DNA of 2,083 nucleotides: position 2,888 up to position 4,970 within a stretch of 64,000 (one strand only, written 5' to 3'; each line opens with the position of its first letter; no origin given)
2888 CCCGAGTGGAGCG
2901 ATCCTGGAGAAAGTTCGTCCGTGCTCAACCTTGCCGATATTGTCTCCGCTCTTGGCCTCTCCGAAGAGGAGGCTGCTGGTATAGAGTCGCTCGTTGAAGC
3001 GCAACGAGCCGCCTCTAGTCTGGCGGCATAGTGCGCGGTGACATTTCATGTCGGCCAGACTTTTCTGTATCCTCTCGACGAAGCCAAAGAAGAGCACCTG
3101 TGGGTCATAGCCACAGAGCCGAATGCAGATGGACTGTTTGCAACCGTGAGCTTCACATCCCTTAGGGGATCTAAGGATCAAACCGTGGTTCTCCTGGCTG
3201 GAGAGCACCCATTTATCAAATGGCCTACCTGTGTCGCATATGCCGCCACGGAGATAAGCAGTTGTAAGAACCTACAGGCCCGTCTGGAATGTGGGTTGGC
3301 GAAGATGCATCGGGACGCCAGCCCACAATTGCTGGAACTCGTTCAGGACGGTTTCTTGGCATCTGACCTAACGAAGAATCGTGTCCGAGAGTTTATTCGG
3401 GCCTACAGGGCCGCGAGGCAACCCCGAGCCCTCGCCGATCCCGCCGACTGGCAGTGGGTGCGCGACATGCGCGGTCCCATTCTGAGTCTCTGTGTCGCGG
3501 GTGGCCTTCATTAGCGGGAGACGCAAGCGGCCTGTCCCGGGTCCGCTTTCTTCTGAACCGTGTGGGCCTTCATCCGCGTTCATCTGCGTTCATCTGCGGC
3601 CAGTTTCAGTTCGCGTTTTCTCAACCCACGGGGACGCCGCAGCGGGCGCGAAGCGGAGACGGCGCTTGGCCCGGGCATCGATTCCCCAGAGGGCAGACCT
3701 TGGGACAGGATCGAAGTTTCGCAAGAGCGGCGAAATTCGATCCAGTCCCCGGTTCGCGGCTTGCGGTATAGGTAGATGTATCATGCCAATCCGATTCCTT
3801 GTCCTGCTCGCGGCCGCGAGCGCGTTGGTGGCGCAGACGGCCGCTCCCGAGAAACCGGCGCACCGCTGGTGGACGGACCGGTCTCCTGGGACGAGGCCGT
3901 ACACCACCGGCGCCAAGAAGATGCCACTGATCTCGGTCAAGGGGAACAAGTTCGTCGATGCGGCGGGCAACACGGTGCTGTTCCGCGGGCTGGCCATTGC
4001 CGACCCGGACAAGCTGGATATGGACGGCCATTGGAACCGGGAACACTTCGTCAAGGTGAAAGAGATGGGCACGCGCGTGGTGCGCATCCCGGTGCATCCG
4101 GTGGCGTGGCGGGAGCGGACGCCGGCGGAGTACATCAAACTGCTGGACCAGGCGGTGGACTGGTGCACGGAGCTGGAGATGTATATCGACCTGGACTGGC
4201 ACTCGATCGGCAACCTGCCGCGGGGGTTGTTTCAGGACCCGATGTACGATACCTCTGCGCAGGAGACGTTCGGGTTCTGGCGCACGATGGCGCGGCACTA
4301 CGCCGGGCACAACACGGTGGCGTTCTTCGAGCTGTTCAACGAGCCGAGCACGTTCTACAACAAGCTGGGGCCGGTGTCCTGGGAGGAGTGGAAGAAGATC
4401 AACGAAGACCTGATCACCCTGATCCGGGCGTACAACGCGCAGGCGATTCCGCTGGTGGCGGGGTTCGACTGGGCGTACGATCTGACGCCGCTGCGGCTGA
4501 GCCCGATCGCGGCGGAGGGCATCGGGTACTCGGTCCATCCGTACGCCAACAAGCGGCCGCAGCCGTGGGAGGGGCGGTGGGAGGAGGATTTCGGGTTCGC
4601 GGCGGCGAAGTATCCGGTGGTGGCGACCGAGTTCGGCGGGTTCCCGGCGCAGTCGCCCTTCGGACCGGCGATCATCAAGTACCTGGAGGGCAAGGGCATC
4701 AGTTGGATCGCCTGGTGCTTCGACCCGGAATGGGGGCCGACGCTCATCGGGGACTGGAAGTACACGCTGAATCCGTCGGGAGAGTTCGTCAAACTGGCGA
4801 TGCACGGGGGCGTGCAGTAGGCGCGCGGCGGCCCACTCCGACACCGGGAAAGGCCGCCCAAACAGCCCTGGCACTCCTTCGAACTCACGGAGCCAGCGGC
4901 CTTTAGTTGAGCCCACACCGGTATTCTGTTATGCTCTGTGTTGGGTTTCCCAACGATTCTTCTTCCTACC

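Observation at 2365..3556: Low-GC islet: consensus promoter + Panacea-domain (DUF4065) antitoxin-like gene + unknown 158-aa partner, next to an IS1 remnant. A candidate novel TA pair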

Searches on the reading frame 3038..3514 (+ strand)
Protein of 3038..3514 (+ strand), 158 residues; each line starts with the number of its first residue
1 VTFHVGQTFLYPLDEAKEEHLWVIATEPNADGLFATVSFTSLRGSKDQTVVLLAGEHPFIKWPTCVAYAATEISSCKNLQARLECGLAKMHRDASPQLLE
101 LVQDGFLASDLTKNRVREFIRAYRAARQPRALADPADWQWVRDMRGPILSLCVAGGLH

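Call 4: search_protein_families(library=pfam, proteins=[window:3038-3514:+], max_evalue=1)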
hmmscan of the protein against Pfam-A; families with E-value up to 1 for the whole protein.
window:3038-3514:+ (158 aa): 0 families

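Call 5: search_protein_families(library=ncbifam, proteins=[window:3038-3514:+], max_evalue=1)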
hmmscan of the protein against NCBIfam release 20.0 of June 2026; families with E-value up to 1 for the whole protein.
window:3038-3514:+ (158 aa): 0 families

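Call 6: search_protein_families(library=padloc, proteins=[window:3038-3514:+], max_evalue=1)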
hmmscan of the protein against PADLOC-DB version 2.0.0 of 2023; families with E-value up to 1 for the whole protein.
window:3038-3514:+ (158 aa): 0 families

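Call 7: search_protein_families(library=phrogs, proteins=[window:3038-3514:+], max_evalue=1)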
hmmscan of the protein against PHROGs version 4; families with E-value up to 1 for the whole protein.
window:3038-3514:+ (158 aa): 3 families
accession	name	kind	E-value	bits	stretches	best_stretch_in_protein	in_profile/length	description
phrog_19071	-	unknown function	1.8e-08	35.2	1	16-122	16-132/135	-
phrog_38098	-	unknown function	0.051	14.7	1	114-143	2-31/41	-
phrog_5746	-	unknown function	0.067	14.3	0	117-145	52-81/95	-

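Call 9: find_homologous_proteins(query=window:3038-3514:+, max_evalue=0.01)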
Query window:3038-3514:+ (158 aa): 64 proteins with E <= 0.01 among 215 candidates.
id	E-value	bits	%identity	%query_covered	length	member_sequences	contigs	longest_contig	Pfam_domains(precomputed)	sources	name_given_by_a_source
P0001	4.8e-72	259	91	80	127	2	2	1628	-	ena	-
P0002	9.5e-54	200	71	80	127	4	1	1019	-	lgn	-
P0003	5.1e-51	191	65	86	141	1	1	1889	-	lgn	-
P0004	1.2e-48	183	63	79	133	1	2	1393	-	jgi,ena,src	jgi:hypothetical protein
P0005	3.7e-48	181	63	83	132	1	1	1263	-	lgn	-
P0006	3.8e-48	181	65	80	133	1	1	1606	-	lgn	-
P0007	5.8e-48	181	64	80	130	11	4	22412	-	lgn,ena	-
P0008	6.6e-48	181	65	79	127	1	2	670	-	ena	-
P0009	2.9e-47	178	62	81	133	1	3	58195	-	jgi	-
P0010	3.2e-47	178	64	77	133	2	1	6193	-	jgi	jgi:hypothetical protein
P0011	3.6e-47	178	66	78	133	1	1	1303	-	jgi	-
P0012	5.9e-47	177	65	78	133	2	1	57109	-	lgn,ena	-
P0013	7.0e-47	177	67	78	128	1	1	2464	-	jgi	jgi:hypothetical protein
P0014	2.0e-46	176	61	83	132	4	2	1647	-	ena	-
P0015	6.1e-46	174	64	80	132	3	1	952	-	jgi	jgi:hypothetical protein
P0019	1.1e-43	167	60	80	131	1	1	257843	-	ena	-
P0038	2.9e-38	149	54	81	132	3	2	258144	-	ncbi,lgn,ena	-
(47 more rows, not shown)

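Call 11: find_encoding_contigs(protein=P0019, flank=6000, max_places=3)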
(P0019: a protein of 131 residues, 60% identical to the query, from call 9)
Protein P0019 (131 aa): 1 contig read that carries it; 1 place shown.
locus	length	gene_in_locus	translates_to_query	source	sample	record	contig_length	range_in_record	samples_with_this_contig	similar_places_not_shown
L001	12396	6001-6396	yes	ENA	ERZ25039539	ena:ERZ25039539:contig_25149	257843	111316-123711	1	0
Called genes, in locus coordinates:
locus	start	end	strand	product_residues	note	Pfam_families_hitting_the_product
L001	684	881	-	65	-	-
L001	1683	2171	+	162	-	PF01370:Epimerase, PF16363:GDP_Man_Dehyd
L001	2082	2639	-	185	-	-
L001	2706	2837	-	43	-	-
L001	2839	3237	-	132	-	-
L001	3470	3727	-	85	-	-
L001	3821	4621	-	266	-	-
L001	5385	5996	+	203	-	PF13274:SocA_Panacea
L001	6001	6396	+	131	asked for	-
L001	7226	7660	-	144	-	-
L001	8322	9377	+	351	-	PF00589:Phage_integrase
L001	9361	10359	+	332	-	PF02899:Phage_int_SAM_1, PF00589:Phage_integrase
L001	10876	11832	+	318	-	PF00356:LacI, PF00532:Peripla_BP_1, PF13407:Peripla_BP_4, PF13458:Peripla_BP_6 (weak), PF13377:Peripla_BP_3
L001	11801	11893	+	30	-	-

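Call 12: find_encoding_contigs(protein=P0038, flank=6000, max_places=3)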
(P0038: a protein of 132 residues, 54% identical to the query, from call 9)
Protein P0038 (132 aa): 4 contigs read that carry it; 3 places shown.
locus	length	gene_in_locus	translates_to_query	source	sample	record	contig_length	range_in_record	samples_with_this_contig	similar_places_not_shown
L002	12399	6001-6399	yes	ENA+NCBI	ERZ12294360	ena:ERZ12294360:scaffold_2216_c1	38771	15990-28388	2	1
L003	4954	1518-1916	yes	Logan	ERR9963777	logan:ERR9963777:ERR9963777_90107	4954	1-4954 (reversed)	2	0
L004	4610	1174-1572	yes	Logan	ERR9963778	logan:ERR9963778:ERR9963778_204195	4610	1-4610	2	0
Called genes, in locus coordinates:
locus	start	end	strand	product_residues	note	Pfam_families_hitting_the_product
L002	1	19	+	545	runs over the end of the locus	PF07687:M20_dimer (weak)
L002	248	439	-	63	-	-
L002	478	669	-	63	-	-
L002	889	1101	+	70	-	-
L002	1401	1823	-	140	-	PF01850:PIN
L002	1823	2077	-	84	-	-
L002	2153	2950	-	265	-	PF12543:DUF3738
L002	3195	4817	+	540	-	PF07687:M20_dimer (weak)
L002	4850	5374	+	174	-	PF03602:Cons_hypoth95, PF05175:MTS (weak)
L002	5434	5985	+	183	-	PF13274:SocA_Panacea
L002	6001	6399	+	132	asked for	-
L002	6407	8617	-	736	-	PF01061:ABC2_membrane, PF12698:ABC2_membrane_3, PF01979:Amidohydro_1, PF07969:Amidohydro_3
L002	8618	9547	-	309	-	PF00005:ABC_tran, PF13304:AAA_21 (weak), PF13732:DrrA1-3_C (weak)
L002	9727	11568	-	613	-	PF01833:TIG (weak)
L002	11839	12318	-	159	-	-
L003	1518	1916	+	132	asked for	-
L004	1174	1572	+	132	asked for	-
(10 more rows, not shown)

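Call 19: find_related_loci(query=A2, collection=genome_contigs, flank=4000)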
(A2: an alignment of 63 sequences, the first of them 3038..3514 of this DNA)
Query A2 (158 aa) in genome_contigs; peptide patterns used: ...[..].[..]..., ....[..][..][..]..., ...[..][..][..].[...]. (x = any residue, [..] = any of these).
53 stretches matched a pattern; 40 encode a relative of the query (tblastn E <= 1e-3); 40 distinct loci.
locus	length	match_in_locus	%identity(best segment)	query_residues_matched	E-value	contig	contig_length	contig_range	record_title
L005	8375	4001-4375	65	1-125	6e-55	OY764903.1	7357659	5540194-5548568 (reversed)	MAG: Bryobacteraceae bacterium isolate d7944118-f527-4ba8-a886-cdd3ae4bc3f8 genome assembly, chromosome: 1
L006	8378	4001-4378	64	3-127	2e-53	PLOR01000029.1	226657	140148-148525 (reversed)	MAG: Bryobacterales bacterium isolate bog_406 73.20120700_S3X.5_contig_236, whole genome shotgun sequence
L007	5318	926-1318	63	3-131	3e-53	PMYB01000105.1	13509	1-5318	MAG: Bryobacterales bacterium isolate fen_178 73.20110800_E2D.16_contig_2332, whole genome shotgun sequence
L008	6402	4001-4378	63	1-125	4e-52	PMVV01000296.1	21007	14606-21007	MAG: Bryobacterales bacterium isolate bog_159 73.20110700_S2D.32_contig_12649, whole genome shotgun sequence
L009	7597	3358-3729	62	3-125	9e-50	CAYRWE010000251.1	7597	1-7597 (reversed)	MAG TPA_asm: uncultured Solibacteraceae bacterium isolate binchicken_co3_216 genome assembly, contig: NODE_31653_length_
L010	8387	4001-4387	62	6-136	1e-49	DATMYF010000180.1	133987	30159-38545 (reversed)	MAG TPA_asm: Bryobacteraceae bacterium isolate SMAG_U13139 k141_124648, whole genome shotgun sequence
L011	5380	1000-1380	52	1-127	1e-44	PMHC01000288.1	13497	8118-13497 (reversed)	MAG: Acidobacteriaceae bacterium isolate bog_316 73.20120600_S1D.48_contig_468, whole genome shotgun sequence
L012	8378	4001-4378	59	1-125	1e-46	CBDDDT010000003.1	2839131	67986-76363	MAG: Bryobacteraceae bacterium isolate fabb3a53-a92a-469d-9b66-10b6bebb3fea genome assembly, contig: ctg132444, whole ge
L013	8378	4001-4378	53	1-126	1e-42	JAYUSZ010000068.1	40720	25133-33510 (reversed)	MAG: Bryobacterales bacterium isolate GL119_DN_concoct_185 GL119_DN_concoct_185_67, whole genome shotgun sequence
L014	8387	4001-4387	53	3-131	3e-42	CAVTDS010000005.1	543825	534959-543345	MAG: Bryobacterales bacterium isolate MFD01188.bin.2.44 genome assembly, contig: contig_17841, whole genome shotgun sequ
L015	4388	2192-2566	53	1-125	2e-41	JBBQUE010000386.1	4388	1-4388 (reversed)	MAG: Bryobacterales bacterium isolate Co_metawrap_1886 Cmw_1886_k141_26779535_length_4388_cov_5.0000, whole genome shotg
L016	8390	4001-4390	48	8-150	2e-38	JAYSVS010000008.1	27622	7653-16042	MAG: Acidobacteriota bacterium isolate GFS_12838 GFS_12838_7, whole genome shotgun sequence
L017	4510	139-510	52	8-133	2e-38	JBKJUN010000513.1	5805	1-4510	MAG: Bryobacter sp. isolate ant_bin.70 S1Ck117_4294787_flag_1_multi_9.0000_len_5805, whole genome shotgun sequence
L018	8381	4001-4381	50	1-128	4e-40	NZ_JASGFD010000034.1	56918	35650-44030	MAG: Silvibacterium sp. isolate 1H162 JMF-2111-06-0001.hyb.bin.162_33, whole genome shotgun sequence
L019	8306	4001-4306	53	22-123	3e-31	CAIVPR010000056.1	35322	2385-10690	MAG: uncultured Acidobacteriia bacterium isolate Kiruna2_bin-2173 genome assembly, contig: bin-2173:056/186, whole genom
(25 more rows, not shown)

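Call 25: find_encoding_contigs(protein=P0001, flank=6000, max_places=4)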
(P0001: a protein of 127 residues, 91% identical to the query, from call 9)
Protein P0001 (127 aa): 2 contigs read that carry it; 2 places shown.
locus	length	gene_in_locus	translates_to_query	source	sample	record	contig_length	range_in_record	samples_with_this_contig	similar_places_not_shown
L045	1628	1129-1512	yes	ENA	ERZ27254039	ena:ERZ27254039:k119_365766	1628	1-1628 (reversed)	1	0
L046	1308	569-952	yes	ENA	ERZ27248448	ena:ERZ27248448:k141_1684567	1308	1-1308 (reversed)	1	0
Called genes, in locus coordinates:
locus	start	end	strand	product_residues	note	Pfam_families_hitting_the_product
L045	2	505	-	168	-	?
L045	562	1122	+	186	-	PF13274:SocA_Panacea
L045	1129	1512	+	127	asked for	-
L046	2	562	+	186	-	PF13274:SocA_Panacea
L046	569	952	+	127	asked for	-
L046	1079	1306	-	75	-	?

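Call 26: predict_structure(alignment_id=A2)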
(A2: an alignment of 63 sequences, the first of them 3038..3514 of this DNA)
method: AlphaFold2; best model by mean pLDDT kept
length: 158 residues; sequences in the alignment: 63
mean_pLDDT: 85.3   pTM: 0.75
mean pLDDT of the five models: 85.3, 82.3, 77.0, 75.2, 74.8
residues with pLDDT >= 90: 112; 70-90: 16; 50-70: 11; < 50: 19
segments of 3 or more residues with pLDDT < 50: 130-134, 145-158
pLDDT, mean of each block of 10 residues (from residue 1): 94 85 97 96 87 93 94 97 96 97 96 97 83 52 49 43
secondary structure, 60 per line:
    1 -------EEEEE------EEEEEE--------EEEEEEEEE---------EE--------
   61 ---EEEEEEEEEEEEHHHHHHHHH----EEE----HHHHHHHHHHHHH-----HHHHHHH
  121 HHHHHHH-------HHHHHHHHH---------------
elements in order: E8-12 E19-24 E33-41 E64-75 H76-84 E89-91 H96-108 H114-127 H135-143

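Call 30: fold_search(model_id=the predicted structure, library=pdb)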
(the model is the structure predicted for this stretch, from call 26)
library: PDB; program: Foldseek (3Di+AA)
matches with E <= 10: 298; with E <= 0.001: 0
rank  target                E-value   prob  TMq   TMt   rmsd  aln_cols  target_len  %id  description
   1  6kyt_J                2.2e-03  1.00  0.46  0.61   3.8       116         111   12  The structure of the M. tb toxin MazEF-mt1 complex (released 2020-08-05)
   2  5co7_D                3.8e-03  1.00  0.46  0.66   3.1       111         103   15  E. coli MazF form III (released 2016-04-06)
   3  5cqy_B                4.2e-03  1.00  0.45  0.65   3.1       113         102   15  E. coli MazF mutant E24A in complex with MazE residues 68-82 form II (released 2016-04-06)
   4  6kyt_A                4.5e-03  1.00  0.48  0.64   4.5       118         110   15  The structure of the M. tb toxin MazEF-mt1 complex (released 2020-08-05)
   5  6kyt_E                4.8e-03  1.00  0.48  0.63   3.6       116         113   15  The structure of the M. tb toxin MazEF-mt1 complex (released 2020-08-05)
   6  5ckd_B                5.8e-03  1.00  0.46  0.61   4.1       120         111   15  E. coli MazF E24A form III (released 2016-04-06)
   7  7bxy                  6.1e-03  1.00  0.48  0.63   3.9       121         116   11  mRNA interferase from Bacillus cereus (released 2021-04-28)
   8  6kyt_K                6.5e-03  1.00  0.47  0.60   3.9       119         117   12  The structure of the M. tb toxin MazEF-mt1 complex (released 2020-08-05)
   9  5hjz_A                7.4e-03  1.00  0.47  0.61   4.0       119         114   12  Structure of M. tuberculosis MazF-mt1 (Rv2801c) in complex with RNA (released 2017-01-18)
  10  6kyt_B                7.4e-03  1.00  0.45  0.56   4.3       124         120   14  The structure of the M. tb toxin MazEF-mt1 complex (released 2020-08-05)
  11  6kyt_D                8.9e-03  1.00  0.45  0.56   4.2       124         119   14  The structure of the M. tb toxin MazEF-mt1 complex (released 2020-08-05)
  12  5hk0_A                9.4e-03  1.00  0.49  0.67   3.3       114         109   11  Crystal structure of M. tuberculosis MazF-mt3 (Rv1991c) in complex with RNA (released 2017-01-18)
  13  9ikd_I                1.3e-02  1.00  0.47  0.66   3.5       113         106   11  The apo structure of the MazF-mt3 toxin (released 2025-06-11)
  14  4mzp_A                1.3e-02  1.00  0.45  0.59   4.4       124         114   10  MazF from S. aureus crystal form III, C2221, 2.7 A (released 2014-05-21)
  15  9ikd_B                1.4e-02  1.00  0.47  0.65   3.6       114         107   11  The apo structure of the MazF-mt3 toxin (released 2025-06-11)
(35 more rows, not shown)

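Call 32: search_solved_structures(query=A2, max_evalue=10, show_alignments=3)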
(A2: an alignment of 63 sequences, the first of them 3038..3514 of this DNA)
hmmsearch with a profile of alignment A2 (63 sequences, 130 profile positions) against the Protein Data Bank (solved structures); distinct sequences matched with E-value up to 10: 1.
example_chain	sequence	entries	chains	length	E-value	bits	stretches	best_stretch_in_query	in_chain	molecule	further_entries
3i44_A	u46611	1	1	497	0.089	16.1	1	21-126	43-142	Aldehyde dehydrogenase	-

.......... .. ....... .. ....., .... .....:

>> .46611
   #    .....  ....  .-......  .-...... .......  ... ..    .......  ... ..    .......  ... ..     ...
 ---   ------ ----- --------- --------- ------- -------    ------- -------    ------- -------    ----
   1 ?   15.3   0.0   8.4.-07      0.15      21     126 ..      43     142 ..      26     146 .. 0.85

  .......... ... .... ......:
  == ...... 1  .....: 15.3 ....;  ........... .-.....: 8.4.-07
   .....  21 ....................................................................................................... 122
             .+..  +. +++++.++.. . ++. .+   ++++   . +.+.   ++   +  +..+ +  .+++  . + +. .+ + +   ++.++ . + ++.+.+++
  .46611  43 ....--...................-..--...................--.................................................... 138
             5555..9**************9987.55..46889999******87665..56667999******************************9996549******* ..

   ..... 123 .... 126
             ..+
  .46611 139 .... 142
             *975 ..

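Call 33: search_protein_representatives(alignment_id=A2)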
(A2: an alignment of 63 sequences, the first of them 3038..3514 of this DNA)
Query: 63 sequences, 130 profile positions. Proteins with E-value up to 0.001 (for the whole library): 2735; up to 1e-10: 1000; up to 1e-30: 14. The best 150 are listed.
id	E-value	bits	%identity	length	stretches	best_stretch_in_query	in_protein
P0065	1.2e-59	216.3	-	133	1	2-128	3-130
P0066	1.1e-50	187.3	-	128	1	1-125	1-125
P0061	2.7e-48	179.5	-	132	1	2-128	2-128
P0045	1.3e-45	170.8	-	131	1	3-123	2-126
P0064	5.8e-40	152.6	-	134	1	1-125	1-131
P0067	2.4e-38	147.3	-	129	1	4-127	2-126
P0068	6.5e-38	145.9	-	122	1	2-96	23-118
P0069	2.2e-37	144.2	-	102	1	1-104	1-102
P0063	1.2e-36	141.9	-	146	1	24-127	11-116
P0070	2.7e-34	134.2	-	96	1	39-128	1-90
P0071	4.9e-34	133.4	-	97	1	33-126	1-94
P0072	3.9e-32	127.3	-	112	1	23-100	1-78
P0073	2.0e-31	125.0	-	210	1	3-90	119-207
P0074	2.6e-31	124.6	-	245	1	10-89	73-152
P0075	1.1e-29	119.4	-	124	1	4-122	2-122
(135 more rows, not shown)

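Call 85: fold_search(model_id=the predicted structure, library=viral)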
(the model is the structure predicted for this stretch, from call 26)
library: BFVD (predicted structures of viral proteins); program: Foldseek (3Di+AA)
matches with E <= 10: 483; with E <= 0.001: 0
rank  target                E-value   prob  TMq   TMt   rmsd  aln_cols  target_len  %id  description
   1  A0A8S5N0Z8            2.7e-03  0.99  0.43  0.39  14.8       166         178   10  Endoribonuclease [Siphoviridae sp. ctpbb7]
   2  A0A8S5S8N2            4.0e-03  1.00  0.49  0.62   3.9       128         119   12  PemK-like protein [Phage sp. ctGns7]
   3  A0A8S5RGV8            5.4e-03  0.98  0.40  0.26   8.4       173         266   13  PemK-like protein [virus sp. ctiha2]
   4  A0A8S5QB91            5.7e-03  1.00  0.34  0.30   4.7        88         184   20  PemK-like protein [Myoviridae sp. ctdv95]
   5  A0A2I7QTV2            6.5e-03  1.00  0.35  0.61   4.7        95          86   18  (no name in the UniProt tables at hand)
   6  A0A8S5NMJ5            7.3e-03  0.99  0.43  0.29   9.1       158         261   10  Uncharacterized protein [Siphoviridae sp. ctGMq5]
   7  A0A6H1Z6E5            1.4e-02  0.99  0.41  0.39   4.1       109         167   16  (no name in the UniProt tables at hand)
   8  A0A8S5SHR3            1.4e-02  0.98  0.46  0.33  13.6       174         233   10  PemK-like protein [Phage sp. ctqZP6]
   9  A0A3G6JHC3            1.5e-02  0.99  0.41  0.55   4.3       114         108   11  Type II toxin-antitoxin system PemK/MazF family toxin [Lactobacillus phage ViSo-2018a]
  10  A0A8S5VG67            1.7e-02  0.97  0.45  0.42  15.5       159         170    9  PemK-like protein [Podoviridae sp. ct6BA50]
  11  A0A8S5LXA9            2.3e-02  0.99  0.45  0.56   4.0       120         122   10  Endoribonuclease [Siphoviridae sp. ctRiO19]
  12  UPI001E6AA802         3.6e-02  1.00  0.30  0.61   3.5        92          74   14  (no name look-up for this kind of identifier)
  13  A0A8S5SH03            5.5e-02  0.87  0.39  0.43   7.3       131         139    9  PemK-like protein [Siphoviridae sp. ctBCr48]
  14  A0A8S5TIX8            6.7e-02  0.84  0.41  0.25  19.4       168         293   12  Uncharacterized protein [Myoviridae sp. ctXXl13]
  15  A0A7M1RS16            7.5e-02  0.96  0.41  0.36   3.7       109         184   12  Uncharacterized protein [uncultured phage cr6_1]
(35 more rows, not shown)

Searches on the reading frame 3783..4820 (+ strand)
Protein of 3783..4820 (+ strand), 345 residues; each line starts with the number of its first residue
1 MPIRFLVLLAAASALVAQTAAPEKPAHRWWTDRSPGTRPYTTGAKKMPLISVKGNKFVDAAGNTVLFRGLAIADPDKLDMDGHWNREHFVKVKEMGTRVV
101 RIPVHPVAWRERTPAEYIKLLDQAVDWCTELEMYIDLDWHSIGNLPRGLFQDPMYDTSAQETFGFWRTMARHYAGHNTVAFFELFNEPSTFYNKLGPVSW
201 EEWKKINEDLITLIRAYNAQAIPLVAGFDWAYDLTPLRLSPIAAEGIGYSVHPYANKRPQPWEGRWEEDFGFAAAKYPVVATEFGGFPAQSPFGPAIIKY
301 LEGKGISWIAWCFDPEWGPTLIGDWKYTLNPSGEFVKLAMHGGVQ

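Call 4: search_protein_families(library=pfam, proteins=[window:3783-4820:+], max_evalue=1)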
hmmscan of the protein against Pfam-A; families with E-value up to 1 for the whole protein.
window:3783-4820:+ (345 aa): 1 family
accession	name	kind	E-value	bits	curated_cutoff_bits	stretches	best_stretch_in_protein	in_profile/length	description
PF00150.24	Cellulase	-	3.1e-31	109.3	23.5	1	84-315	22-270/272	Cellulase (glycosyl hydrolase family 5)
